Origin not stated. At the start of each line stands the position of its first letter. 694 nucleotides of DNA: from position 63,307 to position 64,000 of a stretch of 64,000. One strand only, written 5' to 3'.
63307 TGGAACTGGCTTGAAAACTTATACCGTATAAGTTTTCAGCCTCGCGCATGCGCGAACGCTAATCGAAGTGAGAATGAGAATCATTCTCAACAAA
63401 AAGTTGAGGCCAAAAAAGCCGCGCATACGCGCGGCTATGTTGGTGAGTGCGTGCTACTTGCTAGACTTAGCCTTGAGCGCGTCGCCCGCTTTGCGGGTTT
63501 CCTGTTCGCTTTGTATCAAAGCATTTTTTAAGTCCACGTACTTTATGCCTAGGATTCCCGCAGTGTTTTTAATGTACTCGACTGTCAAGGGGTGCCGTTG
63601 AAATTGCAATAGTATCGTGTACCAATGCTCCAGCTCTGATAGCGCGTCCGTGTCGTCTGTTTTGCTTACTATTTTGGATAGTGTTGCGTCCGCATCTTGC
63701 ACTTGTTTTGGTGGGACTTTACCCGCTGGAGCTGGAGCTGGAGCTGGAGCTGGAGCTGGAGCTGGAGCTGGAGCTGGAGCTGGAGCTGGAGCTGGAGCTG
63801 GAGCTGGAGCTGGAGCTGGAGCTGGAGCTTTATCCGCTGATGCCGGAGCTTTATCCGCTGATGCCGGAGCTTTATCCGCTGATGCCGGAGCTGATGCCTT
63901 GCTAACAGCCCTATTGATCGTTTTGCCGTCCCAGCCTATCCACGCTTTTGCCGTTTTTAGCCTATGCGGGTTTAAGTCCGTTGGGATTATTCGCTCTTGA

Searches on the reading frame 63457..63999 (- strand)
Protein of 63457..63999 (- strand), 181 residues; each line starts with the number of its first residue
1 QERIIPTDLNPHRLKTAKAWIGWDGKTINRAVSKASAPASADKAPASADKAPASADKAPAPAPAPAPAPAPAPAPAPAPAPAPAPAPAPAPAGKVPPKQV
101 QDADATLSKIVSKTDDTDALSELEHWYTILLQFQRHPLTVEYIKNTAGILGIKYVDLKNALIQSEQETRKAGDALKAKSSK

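Call 76: find_homologous_proteins(query=window:63457-63999:-, max_evalue=0.001)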
Query window:63457-63999:- (181 aa): 16 proteins with E <= 0.001 among 8000 candidates.
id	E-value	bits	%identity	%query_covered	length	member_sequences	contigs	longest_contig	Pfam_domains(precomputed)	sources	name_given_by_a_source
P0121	1.1e-41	160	50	100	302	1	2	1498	-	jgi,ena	-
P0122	2.5e-6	45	-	-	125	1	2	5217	-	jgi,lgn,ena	-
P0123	3.7e-6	45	67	5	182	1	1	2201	PF00379.30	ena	-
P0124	7.0e-6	44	-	-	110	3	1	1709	-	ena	-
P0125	1.3e-5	43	-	-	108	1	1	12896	-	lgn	-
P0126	2.2e-5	42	-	-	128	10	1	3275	-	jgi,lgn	jgi:hypothetical protein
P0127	3.1e-5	42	-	-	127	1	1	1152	-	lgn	-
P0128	9.6e-5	40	-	-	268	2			PF02817.23,PF00198.29,PF00364.29,PF25997.1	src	-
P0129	1.3e-4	40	-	-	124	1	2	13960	-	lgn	-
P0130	1.6e-4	39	33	24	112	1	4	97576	-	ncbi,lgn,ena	-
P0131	2.3e-4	39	-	-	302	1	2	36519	-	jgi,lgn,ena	jgi:hypothetical protein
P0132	2.5e-4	39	-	-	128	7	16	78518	-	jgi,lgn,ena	-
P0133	2.5e-4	39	-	-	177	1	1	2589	-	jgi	jgi:hypothetical protein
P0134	3.0e-4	39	-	-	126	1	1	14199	-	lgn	-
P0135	6.2e-4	38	-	-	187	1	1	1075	-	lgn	-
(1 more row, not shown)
